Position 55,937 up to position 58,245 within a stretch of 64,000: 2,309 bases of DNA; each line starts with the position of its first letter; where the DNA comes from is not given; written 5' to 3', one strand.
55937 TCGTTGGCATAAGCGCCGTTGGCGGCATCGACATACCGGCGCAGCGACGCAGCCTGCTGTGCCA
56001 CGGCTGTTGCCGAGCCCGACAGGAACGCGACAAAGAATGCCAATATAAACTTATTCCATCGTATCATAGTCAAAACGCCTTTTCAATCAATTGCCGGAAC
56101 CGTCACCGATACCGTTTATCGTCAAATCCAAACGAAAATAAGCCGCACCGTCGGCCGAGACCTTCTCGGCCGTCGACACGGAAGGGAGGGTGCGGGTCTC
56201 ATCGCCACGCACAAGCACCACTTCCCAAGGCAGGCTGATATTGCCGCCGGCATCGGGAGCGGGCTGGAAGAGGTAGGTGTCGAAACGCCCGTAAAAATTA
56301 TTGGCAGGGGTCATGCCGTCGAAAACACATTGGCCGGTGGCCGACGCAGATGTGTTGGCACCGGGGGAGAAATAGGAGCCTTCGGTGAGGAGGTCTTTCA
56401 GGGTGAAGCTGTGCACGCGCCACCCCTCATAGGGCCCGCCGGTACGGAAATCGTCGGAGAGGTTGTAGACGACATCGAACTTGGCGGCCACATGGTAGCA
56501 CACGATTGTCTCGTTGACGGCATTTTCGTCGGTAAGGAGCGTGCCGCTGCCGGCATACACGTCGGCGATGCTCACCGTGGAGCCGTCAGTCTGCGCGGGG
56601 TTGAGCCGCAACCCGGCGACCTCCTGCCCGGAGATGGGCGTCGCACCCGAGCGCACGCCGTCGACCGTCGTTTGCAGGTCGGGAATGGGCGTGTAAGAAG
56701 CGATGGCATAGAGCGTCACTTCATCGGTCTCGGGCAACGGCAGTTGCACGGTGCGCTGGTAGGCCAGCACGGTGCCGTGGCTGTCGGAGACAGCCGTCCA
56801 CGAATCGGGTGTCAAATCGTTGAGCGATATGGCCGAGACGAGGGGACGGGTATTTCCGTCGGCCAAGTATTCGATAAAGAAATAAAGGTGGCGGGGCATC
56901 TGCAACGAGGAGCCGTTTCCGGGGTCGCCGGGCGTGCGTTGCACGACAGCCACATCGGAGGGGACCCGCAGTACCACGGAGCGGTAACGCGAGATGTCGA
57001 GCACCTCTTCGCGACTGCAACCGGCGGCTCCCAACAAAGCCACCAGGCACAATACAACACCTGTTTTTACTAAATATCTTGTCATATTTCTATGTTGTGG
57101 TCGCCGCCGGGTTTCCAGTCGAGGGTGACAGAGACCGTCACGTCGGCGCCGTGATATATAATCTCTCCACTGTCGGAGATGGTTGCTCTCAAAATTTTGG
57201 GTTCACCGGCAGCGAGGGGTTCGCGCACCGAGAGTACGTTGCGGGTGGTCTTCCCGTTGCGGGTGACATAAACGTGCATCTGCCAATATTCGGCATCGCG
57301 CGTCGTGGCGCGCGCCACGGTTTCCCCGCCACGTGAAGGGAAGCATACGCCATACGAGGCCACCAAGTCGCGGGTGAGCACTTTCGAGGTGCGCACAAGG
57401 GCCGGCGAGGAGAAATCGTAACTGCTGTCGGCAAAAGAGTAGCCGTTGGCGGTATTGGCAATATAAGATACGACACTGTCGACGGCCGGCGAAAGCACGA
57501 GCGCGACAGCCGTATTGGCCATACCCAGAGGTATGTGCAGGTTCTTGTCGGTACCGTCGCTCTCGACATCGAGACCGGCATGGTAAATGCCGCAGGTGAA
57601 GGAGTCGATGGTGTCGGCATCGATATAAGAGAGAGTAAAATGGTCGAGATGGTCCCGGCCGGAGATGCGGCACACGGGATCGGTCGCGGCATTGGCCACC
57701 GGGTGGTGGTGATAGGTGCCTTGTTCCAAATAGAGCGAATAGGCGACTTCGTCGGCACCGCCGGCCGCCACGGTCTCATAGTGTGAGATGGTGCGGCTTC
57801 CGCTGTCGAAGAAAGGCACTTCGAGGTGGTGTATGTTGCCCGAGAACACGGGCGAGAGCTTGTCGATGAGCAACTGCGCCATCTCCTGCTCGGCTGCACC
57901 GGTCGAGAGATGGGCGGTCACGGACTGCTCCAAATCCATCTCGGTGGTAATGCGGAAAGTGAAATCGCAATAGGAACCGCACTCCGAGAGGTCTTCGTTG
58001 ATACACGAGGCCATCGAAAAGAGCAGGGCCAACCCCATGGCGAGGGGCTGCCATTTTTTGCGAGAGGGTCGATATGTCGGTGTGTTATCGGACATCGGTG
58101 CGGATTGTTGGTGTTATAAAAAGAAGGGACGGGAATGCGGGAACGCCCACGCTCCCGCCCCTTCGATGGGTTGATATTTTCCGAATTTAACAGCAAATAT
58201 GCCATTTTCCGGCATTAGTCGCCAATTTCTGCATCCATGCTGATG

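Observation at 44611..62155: Type V (Mfa-like) pilus operon ending in a 3,818-aa T9SS-sorted beta-helix giant instead of a normal tip pilin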

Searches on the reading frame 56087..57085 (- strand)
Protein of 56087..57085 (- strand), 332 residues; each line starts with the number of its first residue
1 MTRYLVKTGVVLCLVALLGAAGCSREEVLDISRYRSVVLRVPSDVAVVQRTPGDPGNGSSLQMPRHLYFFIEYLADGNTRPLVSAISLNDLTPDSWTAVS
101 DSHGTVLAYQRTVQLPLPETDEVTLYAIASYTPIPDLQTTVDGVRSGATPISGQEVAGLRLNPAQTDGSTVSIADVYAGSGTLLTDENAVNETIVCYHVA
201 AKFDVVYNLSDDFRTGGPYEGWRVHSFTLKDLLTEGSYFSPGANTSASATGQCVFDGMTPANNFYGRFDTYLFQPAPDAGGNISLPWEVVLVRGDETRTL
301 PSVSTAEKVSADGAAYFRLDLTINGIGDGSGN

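Call 9: search_protein_families(library=pfam, proteins=[window:56087-57085:-], max_evalue=0.01)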
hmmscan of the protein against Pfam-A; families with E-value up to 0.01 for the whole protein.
window:56087-57085:- (332 aa): 0 families

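Call 10: search_protein_families(library=ncbifam, proteins=[window:56087-57085:-], max_evalue=0.01)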
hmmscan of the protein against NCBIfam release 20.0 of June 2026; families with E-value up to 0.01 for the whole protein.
window:56087-57085:- (332 aa): 0 families

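Call 11: search_protein_families(library=pfam, proteins=[window:56087-57085:-], max_evalue=10)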
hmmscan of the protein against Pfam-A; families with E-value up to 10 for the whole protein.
window:56087-57085:- (332 aa): 1 family
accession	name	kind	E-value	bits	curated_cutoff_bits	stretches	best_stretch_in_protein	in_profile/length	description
PF18204.6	PGF-CTERM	-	0.13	12.7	18.8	1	9-24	5-20/23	PGF-CTERM motif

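Call 14: search_solved_structures(query=window:56087-57085:-, max_evalue=10)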
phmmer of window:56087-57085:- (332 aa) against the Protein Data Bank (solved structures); distinct sequences matched with E-value up to 10: 1.
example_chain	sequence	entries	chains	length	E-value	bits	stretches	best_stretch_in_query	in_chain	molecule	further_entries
5eqt_A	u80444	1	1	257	1.9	10.9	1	213-285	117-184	Proteasome-activating nucleotidase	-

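Call 38: search_solved_structures(query=A3, max_evalue=10)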
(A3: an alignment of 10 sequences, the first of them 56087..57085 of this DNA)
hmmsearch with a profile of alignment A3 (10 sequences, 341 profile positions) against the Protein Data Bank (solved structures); distinct sequences matched with E-value up to 10: 1.
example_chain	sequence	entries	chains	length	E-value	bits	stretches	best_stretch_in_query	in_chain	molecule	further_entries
4jg5_A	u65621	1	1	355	0.041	16.3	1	180-245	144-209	Putative cell adhesion protein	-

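Call 40: find_homologous_proteins(query=window:56087-57085:-)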
Query window:56087-57085:- (332 aa): 14 proteins with E <= 0.001 among 7625 candidates.
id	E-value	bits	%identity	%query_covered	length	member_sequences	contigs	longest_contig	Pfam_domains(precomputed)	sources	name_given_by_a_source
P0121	2.6e-214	729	98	100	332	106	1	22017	-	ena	-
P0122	7.4e-141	487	99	66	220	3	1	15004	-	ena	-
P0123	1.1e-121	424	63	97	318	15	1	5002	-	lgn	-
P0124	2.2e-113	397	58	100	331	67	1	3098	-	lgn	-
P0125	3.8e-113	396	56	100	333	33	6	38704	-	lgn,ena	-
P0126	2.0e-111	390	58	97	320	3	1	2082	-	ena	-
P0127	1.6e-103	364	55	98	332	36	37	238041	-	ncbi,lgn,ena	-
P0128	1.0e-101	359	55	98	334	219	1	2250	-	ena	-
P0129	6.3e-97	343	54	97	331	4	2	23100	-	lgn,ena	-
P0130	2.2e-80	288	48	98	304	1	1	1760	-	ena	-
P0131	1.9e-67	246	59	65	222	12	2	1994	-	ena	-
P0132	3.3e-60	222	43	98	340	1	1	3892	-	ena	-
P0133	1.2e-51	194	52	56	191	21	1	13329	-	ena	-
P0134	4.6e-20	90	29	88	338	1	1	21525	-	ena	-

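Call 48: predict_structure(alignment_id=A4)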
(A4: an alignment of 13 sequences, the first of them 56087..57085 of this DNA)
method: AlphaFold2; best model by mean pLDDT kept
length: 332 residues; sequences in the alignment: 13
mean_pLDDT: 76.1   pTM: 0.75
mean pLDDT of the five models: 76.1, 75.7, 65.3, 63.5, 59.5
residues with pLDDT >= 90: 86; 70-90: 150; 50-70: 49; < 50: 47
segments of 3 or more residues with pLDDT < 50: 1-9, 17-31, 46-58, 327-332
pLDDT, mean of each block of 10 residues (from residue 1): 46 48 35 81 59 43 90 84 93 85 82 87 93 95 92 93 92 91 76 85 74 56 80 88 66 70 64 85 88 83 86 76 55 40
secondary structure, 60 per line:
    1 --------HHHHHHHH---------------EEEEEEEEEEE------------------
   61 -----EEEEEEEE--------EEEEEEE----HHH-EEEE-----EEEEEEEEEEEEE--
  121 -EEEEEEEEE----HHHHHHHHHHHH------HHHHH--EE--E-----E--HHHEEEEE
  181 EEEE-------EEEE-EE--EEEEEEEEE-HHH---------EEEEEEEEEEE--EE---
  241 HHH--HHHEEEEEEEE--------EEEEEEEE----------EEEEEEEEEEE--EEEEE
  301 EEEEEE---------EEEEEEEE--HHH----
elements in order: H9-16 E32-42 E66-73 E82-88 E97-100 E106-118 E122-130 H135-146 H153-157 E176-184 E192-195 E201-209 E223-233 E249-256 E265-272 E283-293 E296-306 E316-323

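Call 51: fold_search(model_id=the predicted structure, library=pdb)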
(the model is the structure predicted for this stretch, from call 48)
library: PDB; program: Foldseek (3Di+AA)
matches with E <= 10: 1226; with E <= 0.001: 53
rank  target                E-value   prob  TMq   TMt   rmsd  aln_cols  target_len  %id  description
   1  4rdb                  1.5e-10  1.00  0.53  0.57   7.8       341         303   15  Crystal structure of an immunoreactive 32 kDa antigen PG49 (PG_0181) from Porphyromonas gingivalis W83 at 1.45 A resolut (released 2014-12-03)
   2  5dhm_D                7.6e-10  1.00  0.40  0.49   8.9       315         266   14  Crystal structure of the fimbrial protein Mfa4 from Porphyromonas gingivalis (released 2016-04-06)
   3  5dhm_C                1.7e-09  1.00  0.44  0.53   9.1       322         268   14  Crystal structure of the fimbrial protein Mfa4 from Porphyromonas gingivalis (released 2016-04-06)
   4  4gpv_A                5.1e-09  1.00  0.49  0.50   7.6       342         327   11  Crystal structure of a putative cell adhesion protein (BACEGG_00536) from Bacteroides eggerthii DSM 20697 at 1.67 A re (released 2012-09-19)
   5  3up6_A                5.4e-09  1.00  0.46  0.47   8.0       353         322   10  Crystal structure of a putative cell adhesion protein (BACOVA_04078) from Bacteroides ovatus ATCC 8483 at 2.80 A resol (released 2011-12-21)
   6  3up6_B                7.2e-09  1.00  0.47  0.48   8.2       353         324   10  Crystal structure of a putative cell adhesion protein (BACOVA_04078) from Bacteroides ovatus ATCC 8483 at 2.80 A resol (released 2011-12-21)
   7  3r4r_A                7.2e-09  1.00  0.43  0.49   7.9       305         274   13  Crystal structure of a fimbrial assembly protein (BDI_3522) from Parabacteroides distasonis ATCC 8503 at 2.38 A resolu (released 2011-03-30)
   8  4gpv_B                1.3e-08  1.00  0.52  0.52   6.8       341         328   10  Crystal structure of a putative cell adhesion protein (BACEGG_00536) from Bacteroides eggerthii DSM 20697 at 1.67 A re (released 2012-09-19)
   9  4jg5                  2.5e-08  1.00  0.45  0.45   7.9       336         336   13  Crystal structure of a putative cell adhesion protein (BDI_3519) from Parabacteroides distasonis ATCC 8503 at 2.34 A res (released 2013-03-20)
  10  3ufi                  1.8e-07  1.00  0.38  0.44   8.5       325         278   16  Crystal structure of a putative cell adhesion protein (BACOVA_04980) from Bacteroides ovatus ATCC 8483 at 2.18 A resolut (released 2011-12-14)
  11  3gld_C                4.3e-07  0.99  0.21  0.23  16.3       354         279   10  Crystal Structure of the Major Pilin from Streptococcus pyogenes E117A mutant (released 2009-06-02)
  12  3b2m_A                4.3e-07  0.99  0.21  0.23  18.0       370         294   11  Crystal Structure of the Major Pilin from Streptococcus pyogenes (released 2007-12-18)
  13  3gld_A                7.1e-07  0.98  0.20  0.21  18.5       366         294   11  Crystal Structure of the Major Pilin from Streptococcus pyogenes E117A mutant (released 2009-06-02)
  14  4qdg_B                8.9e-07  1.00  0.37  0.39  10.2       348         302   13  Crystal structure of a putative adhesin (BT2657) from Bacteroides thetaiotaomicron VPI-5482 at 2.20 A resolution (PSI  (released 2014-06-11)
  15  3gle_C                9.4e-07  0.99  0.20  0.23  17.0       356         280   10  Crystal Structure of the Major Pilin from Streptococcus pyogenes N168A mutant (released 2009-06-02)
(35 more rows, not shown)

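Call 112: search_protein_representatives(alignment_id=A4)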
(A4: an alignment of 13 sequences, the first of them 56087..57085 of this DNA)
Query: 13 sequences, 338 profile positions. Proteins with E-value up to 0.001 (for the whole library): 236; up to 1e-10: 104; up to 1e-30: 14. The best 150 are listed.
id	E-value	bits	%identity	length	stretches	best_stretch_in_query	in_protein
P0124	3.7e-164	562.2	-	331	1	1-338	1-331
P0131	3.9e-127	440.5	-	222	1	1-224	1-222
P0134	2.5e-121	421.4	-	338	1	1-338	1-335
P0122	2.7e-94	332.5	-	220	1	118-337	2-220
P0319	7.9e-53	196.2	-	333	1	10-332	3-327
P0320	6.2e-42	160.3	-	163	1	1-116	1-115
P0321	7.5e-42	160.1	-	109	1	1-90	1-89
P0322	2.8e-39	151.6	-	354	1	13-336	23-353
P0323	1.1e-38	149.6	-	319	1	16-333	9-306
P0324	3.1e-38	148.2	-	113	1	121-205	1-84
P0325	9.2e-37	143.3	-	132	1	104-197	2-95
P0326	2.3e-35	138.7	-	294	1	10-326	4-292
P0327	2.7e-32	128.7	-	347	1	7-333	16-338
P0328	3.2e-31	125.1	-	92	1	1-75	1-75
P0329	3.4e-25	105.3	-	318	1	11-283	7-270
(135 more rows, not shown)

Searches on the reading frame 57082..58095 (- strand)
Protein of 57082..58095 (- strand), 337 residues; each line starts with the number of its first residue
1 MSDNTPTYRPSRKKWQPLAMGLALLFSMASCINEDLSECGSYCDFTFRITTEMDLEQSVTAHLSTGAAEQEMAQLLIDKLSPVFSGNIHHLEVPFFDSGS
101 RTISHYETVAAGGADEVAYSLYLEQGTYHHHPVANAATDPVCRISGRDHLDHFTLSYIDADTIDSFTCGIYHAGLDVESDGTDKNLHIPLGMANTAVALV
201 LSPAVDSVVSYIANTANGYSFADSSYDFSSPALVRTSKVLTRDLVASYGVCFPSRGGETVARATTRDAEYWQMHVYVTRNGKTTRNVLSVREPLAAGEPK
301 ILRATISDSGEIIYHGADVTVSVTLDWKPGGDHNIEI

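Call 9: search_protein_families(library=pfam, proteins=[window:57082-58095:-], max_evalue=0.01)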
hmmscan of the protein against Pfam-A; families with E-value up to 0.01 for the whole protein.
window:57082-58095:- (337 aa): 0 families

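Call 10: search_protein_families(library=ncbifam, proteins=[window:57082-58095:-], max_evalue=0.01)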
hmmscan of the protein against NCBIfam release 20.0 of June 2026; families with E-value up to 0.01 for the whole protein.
window:57082-58095:- (337 aa): 0 families

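Call 11: search_protein_families(library=pfam, proteins=[window:57082-58095:-], max_evalue=10)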
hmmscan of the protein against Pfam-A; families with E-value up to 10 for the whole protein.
window:57082-58095:- (337 aa): 0 families

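Call 13: search_solved_structures(query=window:57082-58095:-, max_evalue=10)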
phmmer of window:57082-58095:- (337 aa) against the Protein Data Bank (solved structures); distinct sequences matched with E-value up to 10: 1.
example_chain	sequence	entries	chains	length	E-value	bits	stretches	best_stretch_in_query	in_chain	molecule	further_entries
5l33_A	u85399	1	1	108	2.3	10.6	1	238-286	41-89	denovo NTF2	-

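Call 37: search_solved_structures(query=A2, max_evalue=10)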
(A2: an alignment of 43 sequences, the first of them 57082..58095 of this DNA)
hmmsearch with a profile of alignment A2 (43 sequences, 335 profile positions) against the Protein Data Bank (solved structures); distinct sequences matched with E-value up to 10: 3.
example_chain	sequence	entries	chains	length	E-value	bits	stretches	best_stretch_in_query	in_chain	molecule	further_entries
6xu6_AI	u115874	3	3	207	0.69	12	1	207-284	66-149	40S ribosomal protein S8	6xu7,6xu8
4v6w_AI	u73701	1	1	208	0.69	12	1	207-284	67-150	40S ribosomal protein S8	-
5wid_A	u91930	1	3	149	1.3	11.2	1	79-128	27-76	Flavodoxin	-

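Call 39: search_protein_families(library=pfam, alignment_id=A2, max_evalue=0.01)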
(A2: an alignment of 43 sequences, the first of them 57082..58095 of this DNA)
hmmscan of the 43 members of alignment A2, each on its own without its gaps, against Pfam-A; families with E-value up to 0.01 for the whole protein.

A. member 1, window:57082-58095:- (337 aa): 0 families

B. families by the number of members that match (of 43 scanned): 2 families
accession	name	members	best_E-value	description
PF08842.16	Mfa2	20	3.3e-08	Fimbrillin-A associated anchor proteins Mfa1 and Mfa2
PF03505.20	Clenterotox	1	0.0079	Clostridium enterotoxin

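Call 98: find_encoding_contigs(protein=window:57082-58095:-, flank=3000, max_places=4)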
Protein window:57082-58095:- (337 aa): 1 contig read that carries it; 1 place shown.
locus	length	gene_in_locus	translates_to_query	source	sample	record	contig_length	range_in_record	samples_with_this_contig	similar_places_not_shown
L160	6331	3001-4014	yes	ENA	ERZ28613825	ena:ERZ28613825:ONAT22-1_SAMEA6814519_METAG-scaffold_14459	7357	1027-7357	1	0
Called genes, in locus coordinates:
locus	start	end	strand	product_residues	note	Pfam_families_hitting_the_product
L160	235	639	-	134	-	-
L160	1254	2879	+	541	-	-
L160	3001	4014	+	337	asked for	-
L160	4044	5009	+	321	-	-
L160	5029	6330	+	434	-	?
